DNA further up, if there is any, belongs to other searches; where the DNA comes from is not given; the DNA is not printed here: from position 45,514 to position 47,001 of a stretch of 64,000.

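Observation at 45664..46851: GT2-GtrA fusion protein adjacent to GT-C genes: self-contained three-component glycosylation logic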

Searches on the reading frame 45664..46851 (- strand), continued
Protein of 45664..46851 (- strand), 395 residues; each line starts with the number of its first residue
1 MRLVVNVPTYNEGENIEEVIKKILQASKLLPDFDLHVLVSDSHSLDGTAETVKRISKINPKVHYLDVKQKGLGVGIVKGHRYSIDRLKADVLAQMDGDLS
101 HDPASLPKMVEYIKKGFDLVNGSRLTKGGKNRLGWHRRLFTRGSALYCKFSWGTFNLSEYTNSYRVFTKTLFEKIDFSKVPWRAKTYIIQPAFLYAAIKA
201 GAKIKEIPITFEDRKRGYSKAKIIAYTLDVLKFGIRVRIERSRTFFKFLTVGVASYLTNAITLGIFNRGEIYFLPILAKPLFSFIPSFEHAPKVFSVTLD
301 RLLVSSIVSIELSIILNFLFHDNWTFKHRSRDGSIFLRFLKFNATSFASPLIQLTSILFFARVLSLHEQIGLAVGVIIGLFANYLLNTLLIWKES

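Call 7: find_homologous_proteins(query=window:45664-46851:-, max_evalue=0.00001)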
Query window:45664-46851:- (395 aa): 368 proteins with E <= 0.00001 among 8000 candidates; the best 120 are listed.
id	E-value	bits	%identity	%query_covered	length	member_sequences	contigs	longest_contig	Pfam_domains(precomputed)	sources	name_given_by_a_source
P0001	7.3e-259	876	100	100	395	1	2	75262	PF04138.21,PF00535.33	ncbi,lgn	-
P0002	2.2e-216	736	83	100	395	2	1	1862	PF13641.13,PF04138.21,PF00535.33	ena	-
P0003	3.0e-216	736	82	100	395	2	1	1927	PF13641.13,PF04138.21,PF00535.33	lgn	-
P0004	1.0e-211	721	81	100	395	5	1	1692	PF04138.21,PF00535.33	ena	-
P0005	9.9e-211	717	80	100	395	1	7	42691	PF13641.13,PF04138.21,PF00535.33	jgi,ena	-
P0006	5.4e-210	715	78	100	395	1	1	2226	PF04138.21,PF00535.33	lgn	-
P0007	6.8e-203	692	76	100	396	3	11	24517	PF04138.21,PF00535.33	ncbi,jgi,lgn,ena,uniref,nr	ncbi:hypothetical protein A3A48_04100 [Candidatus Curtissbacteria bacterium RIFCSPLOWO2_01_FULL_37_9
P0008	2.8e-200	683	75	99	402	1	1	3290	PF10111.15,PF13641.13,PF04138.21,PF00535.33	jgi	jgi:dolichol-phosphate mannosyltransferase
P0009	9.8e-200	681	75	99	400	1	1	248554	PF13641.13,PF04138.21,PF00535.33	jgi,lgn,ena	-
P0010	6.8e-199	679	77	99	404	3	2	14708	PF10111.15,PF13641.13,PF04138.21,PF00535.33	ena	-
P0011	9.0e-199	678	75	100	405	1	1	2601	PF10111.15,PF13641.13,PF04138.21,PF00535.33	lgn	-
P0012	1.2e-198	678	75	100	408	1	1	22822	PF04138.21,PF00535.33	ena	-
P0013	1.4e-198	677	75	99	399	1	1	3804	PF13641.13,PF04138.21,PF00535.33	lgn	-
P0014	1.2e-197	674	75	99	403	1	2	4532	PF13641.13,PF04138.21,PF00535.33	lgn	-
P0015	2.2e-197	674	76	99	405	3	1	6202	PF04138.21,PF00535.33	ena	-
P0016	4.2e-197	673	75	99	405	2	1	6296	PF13641.13,PF04138.21,PF00535.33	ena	-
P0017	6.3e-197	672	72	100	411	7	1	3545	PF10111.15,PF13641.13,PF04138.21,PF00535.33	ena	-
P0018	7.9e-197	672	73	99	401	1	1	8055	PF04138.21,PF00535.33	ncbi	-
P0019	9.8e-197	671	73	99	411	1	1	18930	PF04138.21,PF00535.33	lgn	-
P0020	1.3e-196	671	73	99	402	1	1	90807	PF13641.13,PF04138.21,PF00535.33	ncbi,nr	ncbi:MAG: glycosyltransferase [Candidatus Curtissbacteria bacterium]|nr:glycosyltransferase [Candida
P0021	3.1e-196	670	72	99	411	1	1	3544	PF13641.13,PF04138.21,PF00535.33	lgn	-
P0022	4.5e-196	669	74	99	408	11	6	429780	PF13641.13,PF04138.21,PF00535.33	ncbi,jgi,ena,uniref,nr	ncbi:hypothetical protein A2W70_05445 [Candidatus Curtissbacteria bacterium RIFCSPLOWO2_02_41_11]|un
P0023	4.6e-196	669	74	99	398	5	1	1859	PF10111.15,PF13641.13,PF04138.21,PF00535.33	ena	-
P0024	5.9e-196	669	75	99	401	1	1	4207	PF13641.13,PF04138.21,PF00535.33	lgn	-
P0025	1.2e-195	668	75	100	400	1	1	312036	PF13641.13,PF04138.21,PF00535.33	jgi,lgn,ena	-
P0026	1.3e-195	668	74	99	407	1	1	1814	PF04138.21,PF00535.33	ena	-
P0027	1.9e-195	667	75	99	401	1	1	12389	PF04138.21,PF00535.33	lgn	-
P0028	2.8e-195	667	73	100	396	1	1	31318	PF04138.21,PF00535.33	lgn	-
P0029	2.9e-195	667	73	99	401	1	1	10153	PF13641.13,PF04138.21,PF00535.33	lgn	-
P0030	5.1e-195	666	72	100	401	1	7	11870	PF04138.21,PF00535.33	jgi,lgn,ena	-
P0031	5.4e-195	666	73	100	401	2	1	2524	PF13641.13,PF04138.21,PF00535.33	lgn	-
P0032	1.8e-194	664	72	100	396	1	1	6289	PF04138.21,PF00535.33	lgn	-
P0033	2.1e-194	664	72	100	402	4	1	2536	PF13641.13,PF04138.21,PF00535.33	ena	-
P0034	2.3e-194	664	72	100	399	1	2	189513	PF04138.21,PF00535.33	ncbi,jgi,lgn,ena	-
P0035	2.5e-194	663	73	100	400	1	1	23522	PF13641.13,PF04138.21,PF00535.33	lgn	-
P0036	3.9e-194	663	72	99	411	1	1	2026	PF04138.21,PF00535.33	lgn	-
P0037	4.8e-194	663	74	99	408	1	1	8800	PF10111.15,PF13641.13,PF04138.21,PF00535.33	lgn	-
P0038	8.5e-194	662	72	99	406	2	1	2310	PF04138.21,PF00535.33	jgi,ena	-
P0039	9.9e-194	662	73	100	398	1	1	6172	PF04138.21,PF00535.33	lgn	-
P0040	1.2e-193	661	72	100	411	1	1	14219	PF04138.21,PF00535.33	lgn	-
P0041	1.4e-193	661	72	99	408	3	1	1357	PF13641.13,PF04138.21,PF00535.33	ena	-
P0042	1.7e-193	661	73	99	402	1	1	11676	PF04138.21,PF00535.33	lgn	-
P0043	3.0e-193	660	74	100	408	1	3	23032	PF13641.13,PF04138.21,PF00535.33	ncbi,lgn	-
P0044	4.9e-193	659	72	99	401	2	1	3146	PF04138.21,PF00535.33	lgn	-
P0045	1.7e-192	657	73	99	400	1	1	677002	PF13641.13,PF04138.21,PF00535.33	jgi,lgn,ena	-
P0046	2.6e-192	657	73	99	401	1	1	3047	PF04138.21,PF00535.33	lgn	-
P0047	2.9e-192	657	72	99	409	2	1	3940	PF04138.21,PF00535.33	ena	-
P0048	4.2e-192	656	70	100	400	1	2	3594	PF04138.21,PF00535.33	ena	-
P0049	4.2e-192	656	72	99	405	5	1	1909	PF04138.21,PF00535.33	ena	-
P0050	5.4e-192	656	73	99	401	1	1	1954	PF13641.13,PF04138.21,PF00535.33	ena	-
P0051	1.8e-191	654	72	99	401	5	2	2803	PF04138.21,PF00535.33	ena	-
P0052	2.4e-191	654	72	99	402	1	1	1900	PF04138.21,PF00535.33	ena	-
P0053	3.9e-191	653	73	100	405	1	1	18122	PF04138.21,PF00535.33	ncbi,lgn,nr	ncbi:glycosyltransferase [Candidatus Curtissbacteria bacterium]|nr:glycosyltransferase [Candidatus C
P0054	2.2e-190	651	72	99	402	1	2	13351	PF04138.21,PF00535.33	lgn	-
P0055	5.0e-190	649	71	100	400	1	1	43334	PF13641.13,PF04138.21,PF00535.33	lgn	-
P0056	5.1e-190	649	71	99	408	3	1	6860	PF13641.13,PF04138.21,PF00535.33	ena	-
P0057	6.5e-190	649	74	99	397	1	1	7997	PF04138.21,PF00535.33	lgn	-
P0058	8.3e-190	649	71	99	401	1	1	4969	PF04138.21,PF00535.33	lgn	-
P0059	1.1e-189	648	72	99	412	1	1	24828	PF04138.21,PF00535.33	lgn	-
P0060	2.0e-189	647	72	99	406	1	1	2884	PF13641.13,PF04138.21,PF00535.33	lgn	-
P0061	3.1e-189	647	70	99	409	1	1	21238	PF04138.21,PF00535.33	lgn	-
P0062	8.8e-189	645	72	99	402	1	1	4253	PF04138.21,PF00535.33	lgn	-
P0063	1.1e-188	645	71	100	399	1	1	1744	PF04138.21,PF00535.33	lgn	-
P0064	1.2e-188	645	71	100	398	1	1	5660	PF04138.21,PF00535.33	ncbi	-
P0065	1.3e-188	645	70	100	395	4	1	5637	PF04138.21,PF00535.33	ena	-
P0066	1.4e-188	645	72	99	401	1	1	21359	PF04138.21,PF00535.33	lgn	-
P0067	1.4e-188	645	73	99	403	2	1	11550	PF13641.13,PF04138.21,PF00535.33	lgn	-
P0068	1.6e-188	644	71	99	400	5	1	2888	PF04138.21,PF00535.33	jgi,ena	-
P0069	1.9e-188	644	72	100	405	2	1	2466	PF04138.21,PF00535.33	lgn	-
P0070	2.0e-188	644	69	100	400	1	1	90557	PF04138.21,PF00535.33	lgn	-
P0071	2.9e-188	644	71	100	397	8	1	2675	PF04138.21,PF00535.33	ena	-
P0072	3.5e-188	643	72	99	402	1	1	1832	PF13641.13,PF04138.21,PF00535.33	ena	-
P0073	4.1e-188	643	73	99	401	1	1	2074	PF04138.21,PF00535.33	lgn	-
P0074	4.7e-188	643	71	99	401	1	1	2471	PF13641.13,PF04138.21,PF00535.33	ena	-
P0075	5.2e-188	643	72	99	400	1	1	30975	PF04138.21,PF00535.33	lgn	-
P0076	5.6e-188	643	72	100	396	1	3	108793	PF04138.21,PF00535.33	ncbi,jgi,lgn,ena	-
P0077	5.6e-188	643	71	99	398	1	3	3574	PF04138.21,PF00535.33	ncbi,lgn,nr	ncbi:glycosyltransferase [Candidatus Curtissbacteria bacterium]|nr:glycosyltransferase [Candidatus C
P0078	7.2e-188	642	70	99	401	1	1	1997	PF13641.13,PF04138.21,PF00535.33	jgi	jgi:dolichol-phosphate mannosyltransferase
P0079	1.2e-187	642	71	99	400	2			PF04138.21,PF00535.33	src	-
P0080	1.3e-187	641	70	100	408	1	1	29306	PF04138.21,PF00535.33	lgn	-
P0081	1.4e-187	641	70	99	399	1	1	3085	PF04138.21,PF00535.33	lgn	-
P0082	1.5e-187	641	72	100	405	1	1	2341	PF04138.21,PF00535.33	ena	-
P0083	1.6e-187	641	72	97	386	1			PF13641.13,PF04138.21,PF00535.33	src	-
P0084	2.3e-187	641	71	99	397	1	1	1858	PF04138.21,PF00535.33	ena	-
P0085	2.4e-187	641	70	99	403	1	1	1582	PF13641.13,PF04138.21,PF00535.33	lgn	-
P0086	4.8e-187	640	70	99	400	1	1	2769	PF04138.21,PF00535.33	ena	-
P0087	5.9e-187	639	70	100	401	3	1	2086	PF04138.21,PF00535.33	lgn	-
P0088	6.1e-187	639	72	99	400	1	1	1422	PF04138.21,PF00535.33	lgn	-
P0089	7.7e-187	639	70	100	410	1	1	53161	PF13641.13,PF04138.21,PF00535.33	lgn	-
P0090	1.4e-186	638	70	100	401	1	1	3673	PF13641.13,PF04138.21,PF00535.33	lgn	-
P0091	2.2e-186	637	70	100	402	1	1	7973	PF04138.21,PF00535.33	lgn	-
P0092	2.3e-186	637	72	99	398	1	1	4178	PF13641.13,PF04138.21,PF00535.33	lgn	-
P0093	2.6e-186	637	70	100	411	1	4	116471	PF04138.21,PF00535.33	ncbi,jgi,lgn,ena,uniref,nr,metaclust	ncbi:MAG: glycosyltransferase [Candidatus Curtissbacteria bacterium GW2011_GWA1_40_16]|uniref:Glycos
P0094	4.4e-186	636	71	100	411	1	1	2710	PF13641.13,PF04138.21,PF00535.33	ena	-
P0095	7.4e-186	636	71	99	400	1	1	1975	PF04138.21,PF00535.33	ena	-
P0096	8.5e-186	635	71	99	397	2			PF04138.21,PF00535.33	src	-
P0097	9.3e-186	635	70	99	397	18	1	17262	PF04138.21,PF00535.33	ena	-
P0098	1.0e-185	635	71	99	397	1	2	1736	PF04138.21,PF00535.33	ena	-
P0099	1.1e-185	635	70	99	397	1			PF04138.21,PF00535.33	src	-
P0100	1.5e-185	635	71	99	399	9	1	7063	PF04138.21,PF00535.33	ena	-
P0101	1.6e-185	634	69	100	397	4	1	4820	PF13641.13,PF04138.21,PF00535.33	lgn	-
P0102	1.7e-185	634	69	99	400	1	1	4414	PF04138.21,PF00535.33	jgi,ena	-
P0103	2.8e-185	634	71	99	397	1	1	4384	PF04138.21,PF00535.33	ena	-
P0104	3.6e-185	633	69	99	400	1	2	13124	PF04138.21,PF00535.33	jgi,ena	-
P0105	4.7e-185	633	69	99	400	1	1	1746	PF04138.21,PF00535.33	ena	-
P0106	6.4e-185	633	69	99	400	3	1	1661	PF04138.21,PF00535.33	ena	-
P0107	7.4e-185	632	70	100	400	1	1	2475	PF04138.21,PF00535.33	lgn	-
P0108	7.5e-185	632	68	100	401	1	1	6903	PF04138.21,PF00535.33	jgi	-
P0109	9.2e-185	632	69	100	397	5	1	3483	PF10111.15,PF04138.21,PF00535.33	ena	-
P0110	9.4e-185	632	70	99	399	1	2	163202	PF04138.21,PF00535.33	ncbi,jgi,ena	-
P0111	1.0e-184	632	70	100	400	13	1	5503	PF13641.13,PF04138.21,PF00535.33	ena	-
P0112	1.0e-184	632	71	99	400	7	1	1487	PF04138.21,PF00535.33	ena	-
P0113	1.2e-184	632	69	99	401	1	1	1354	PF04138.21,PF00535.33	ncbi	-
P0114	1.2e-184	632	71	99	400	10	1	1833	PF04138.21,PF00535.33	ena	-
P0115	1.6e-184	631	71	100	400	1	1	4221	PF13641.13,PF04138.21,PF00535.33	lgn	-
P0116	1.7e-184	631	70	99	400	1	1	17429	PF04138.21,PF00535.33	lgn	-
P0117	1.7e-184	631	69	100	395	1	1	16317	PF04138.21,PF00535.33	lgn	-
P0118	3.1e-184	630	70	99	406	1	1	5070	PF04138.21,PF00535.33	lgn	-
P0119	3.5e-184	630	69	100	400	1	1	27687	PF04138.21,PF00535.33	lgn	-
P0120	5.7e-184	629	71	99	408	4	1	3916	PF04138.21,PF00535.33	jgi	-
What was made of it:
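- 45664..46851 (-): Whole ORF, 395 aa: DPMS-like GT2 fused to a GtrA/DPMS 4-TMH domain. The exact sequence is in NCBI/Logan (P0001, call 7).
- JGI annotates orthologs as dolichol-phosphate mannosyltransferase (call 7).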

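Call 26: predict_structure(alignment_id=A1)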
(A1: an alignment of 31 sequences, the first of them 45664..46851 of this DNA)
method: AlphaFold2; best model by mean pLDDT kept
length: 395 residues; sequences in the alignment: 31
mean_pLDDT: 85.7   pTM: 0.76
mean pLDDT of the five models: 85.7, 83.9, 83.3, 79.4, 76.6
residues with pLDDT >= 90: 141; 70-90: 229; 50-70: 22; < 50: 3
segments of 3 or more residues with pLDDT < 50: 393-395
pLDDT, mean of each block of 10 residues (from residue 1): 92 86 92 95 86 95 90 88 98 84 89 97 88 77 86 85 92 93 84 93 93 68 83 86 79 85 90 86 90 85 92 87 76 80 78 87 81 76 65 47
secondary structure, 60 per line:
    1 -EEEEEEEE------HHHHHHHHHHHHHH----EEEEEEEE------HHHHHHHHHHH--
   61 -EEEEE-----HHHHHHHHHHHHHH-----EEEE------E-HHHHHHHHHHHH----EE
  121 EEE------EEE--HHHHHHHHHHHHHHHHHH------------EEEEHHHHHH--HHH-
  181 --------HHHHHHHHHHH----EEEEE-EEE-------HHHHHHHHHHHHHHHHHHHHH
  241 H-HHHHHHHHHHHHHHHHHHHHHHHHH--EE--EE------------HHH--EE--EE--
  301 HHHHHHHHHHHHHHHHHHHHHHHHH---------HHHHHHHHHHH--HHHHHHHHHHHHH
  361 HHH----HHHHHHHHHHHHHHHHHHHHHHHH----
elements in order: E2-9 H16-29 E34-41 H48-58 E62-66 H72-85 E91-94 H103-114 E119-123 E130-132 H135-152 E165-168 H169-174 H189-199 E204-208 E210-212 H220-241 H243-267 H301-325 H335-345 H348-363 H368-391
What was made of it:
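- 46126..46194 (-): Amphipathic interface helix, residues 220-242, between the catalytic and TM domains. AF2 helix 220-241 (call 26).
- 45952..46050 (-): 33-aa insert between TMH1 and TMH2 (residues 268-300), predicted extracytoplasmic, short beta strands. Model confidence is good here (pLDDT about 85-90, call 26).
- On GtrA/DPMS transmembrane domain (PF04138): The AF2 model has four helices (call 26).
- Checked: The AF2 model places TMH1 at 243-267, a 33-aa insert at 268-300, TMH2 at 301-325, TMH3 at 335-363 and TMH4 at 368-391 (call 26).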

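Call 27: search_protein_representatives(protein=window:45664-46851:-)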
Query: 395 residues. Proteins with E-value up to 0.001 (for the whole library): 16513; up to 1e-10: 3799; up to 1e-30: 125. The best 150 are listed.
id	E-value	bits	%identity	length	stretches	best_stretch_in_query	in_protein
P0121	3.3e-180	615.3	68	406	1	1-393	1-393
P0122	8.7e-112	390.1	63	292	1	109-394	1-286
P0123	9.5e-102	357.1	46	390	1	2-393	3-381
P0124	2.1e-87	309.9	43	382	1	2-394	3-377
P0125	2.4e-87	309.7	43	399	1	3-393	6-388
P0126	1.0e-81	291.2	43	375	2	2-266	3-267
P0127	3.4e-73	263.1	41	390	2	3-264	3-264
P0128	4.5e-72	259.4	38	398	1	2-362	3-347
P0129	2.1e-66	240.7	47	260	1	3-241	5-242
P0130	8.1e-66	238.8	44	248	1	3-243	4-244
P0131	7.4e-64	232.4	40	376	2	2-273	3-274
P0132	1.1e-58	215.4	35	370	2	7-265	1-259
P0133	3.4e-56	207.1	44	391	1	31-240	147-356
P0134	6.0e-56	206.3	39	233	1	2-231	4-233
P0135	3.0e-55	204.1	36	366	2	5-263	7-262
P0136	2.1e-54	201.3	35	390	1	1-394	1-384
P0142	1.4e-49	185.4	41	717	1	1-246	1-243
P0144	3.8e-49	184.0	34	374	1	1-394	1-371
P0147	2.4e-48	181.3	35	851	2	2-266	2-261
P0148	1.8e-47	178.4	32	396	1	1-393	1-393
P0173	3.1e-40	154.6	33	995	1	4-393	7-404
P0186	1.6e-37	145.7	34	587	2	3-241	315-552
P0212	3.1e-34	134.9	43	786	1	1-222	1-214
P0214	4.0e-34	134.5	33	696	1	20-242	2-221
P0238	2.1e-31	125.5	35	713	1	3-273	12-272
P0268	8.9e-30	120.2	36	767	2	3-267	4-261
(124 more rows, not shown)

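Call 30: fold_search(model_id=the predicted structure, library=pdb)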
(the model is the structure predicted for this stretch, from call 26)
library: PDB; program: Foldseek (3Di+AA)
matches with E <= 10: 950; with E <= 0.001: 158
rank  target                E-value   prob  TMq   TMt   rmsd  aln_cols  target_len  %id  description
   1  5mlz                  7.2e-22  1.00  0.63  0.69   6.4       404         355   26  Dolichyl phosphate mannose synthase in complex with GDP and Mg2+ (released 2017-08-09)
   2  9ep0                  3.7e-21  1.00  0.61  0.68   7.1       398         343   26  Dolichyl phosphate mannose synthase in complex with donor (GDP-Man) and traces of acceptor (Dol55P) and product (Dol55P- (released 2025-10-01)
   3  5mm1                  7.9e-21  1.00  0.61  0.68   6.3       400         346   26  Dolichyl phosphate mannose synthase in complex with GDP and dolichyl phosphate mannose (released 2017-08-09)
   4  9asc_A                6.2e-14  1.00  0.50  0.61  10.3       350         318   16  Cryo-EM Structure of the Glycosyltransferase ArnC from Salmonella enterica in the UDP-bound State Determined on Talos  (released 2025-02-05)
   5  8vxh_A                1.3e-13  1.00  0.48  0.59  11.3       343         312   17  Cryo-EM Structure of the Glycosyltransferase ArnC from Salmonella enterica in the Apo State Determined on Talos Arctic (released 2025-02-05)
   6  9b77_A                3.0e-13  1.00  0.48  0.59   9.7       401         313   14  Cryo-EM Structure of the Glycosyltransferase ArnC from Salmonella enterica in the Apo State Determined on Krios micros (released 2025-02-05)
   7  9bhe_A                3.8e-13  1.00  0.51  0.63  10.3       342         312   17  Salmonella undecaprenyl-phosphate 4-deoxy-4-formamido-L-arabinose transferase (ArnC) bound to UDP (released 2025-02-12)
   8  9bhe_B                4.4e-13  1.00  0.51  0.64  10.1       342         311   17  Salmonella undecaprenyl-phosphate 4-deoxy-4-formamido-L-arabinose transferase (ArnC) bound to UDP (released 2025-02-12)
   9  9bhc_B                5.2e-13  1.00  0.50  0.62   9.6       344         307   15  Salmonella undecaprenyl-phosphate 4-deoxy-4-formamido-L-arabinose transferase (ArnC) (released 2025-02-12)
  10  9bhc_A                1.0e-12  1.00  0.49  0.61  11.0       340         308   17  Salmonella undecaprenyl-phosphate 4-deoxy-4-formamido-L-arabinose transferase (ArnC) (released 2025-02-12)
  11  9nyd_C                4.9e-12  1.00  0.51  0.64   7.7       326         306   16  Cryo-EM structure of the glycosyltransferase GtrB in the pre-catalysis and product-bound state (released 2025-12-17)
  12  9nyd_A                6.8e-12  1.00  0.50  0.62   8.2       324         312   16  Cryo-EM structure of the glycosyltransferase GtrB in the pre-catalysis and product-bound state (released 2025-12-17)
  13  9hwj_A                1.6e-11  1.00  0.47  0.60  14.9       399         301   16  Structure of Undecaprenyl-phosphate 4-deoxy-4-formamido-L-arabinose transferase embedded in nanodisc (released 2026-01-14)
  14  9nyd_B                2.8e-11  1.00  0.48  0.60  10.4       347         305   14  Cryo-EM structure of the glycosyltransferase GtrB in the pre-catalysis and product-bound state (released 2025-12-17)
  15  9nyf_A                4.3e-11  1.00  0.49  0.61  10.9       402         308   14  Cryo-EM structure of the glycosyltransferase GtrB (tetramer volume) (released 2025-12-17)
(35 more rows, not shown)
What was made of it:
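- The AF2 model (pLDDT 85.7, pTM 0.76; call 26) has 5MLZ/9EP0/5MM1 as its top Foldseek hits (E 7e-22, TM 0.63/0.69), followed by ArnC and GtrB (call 30).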
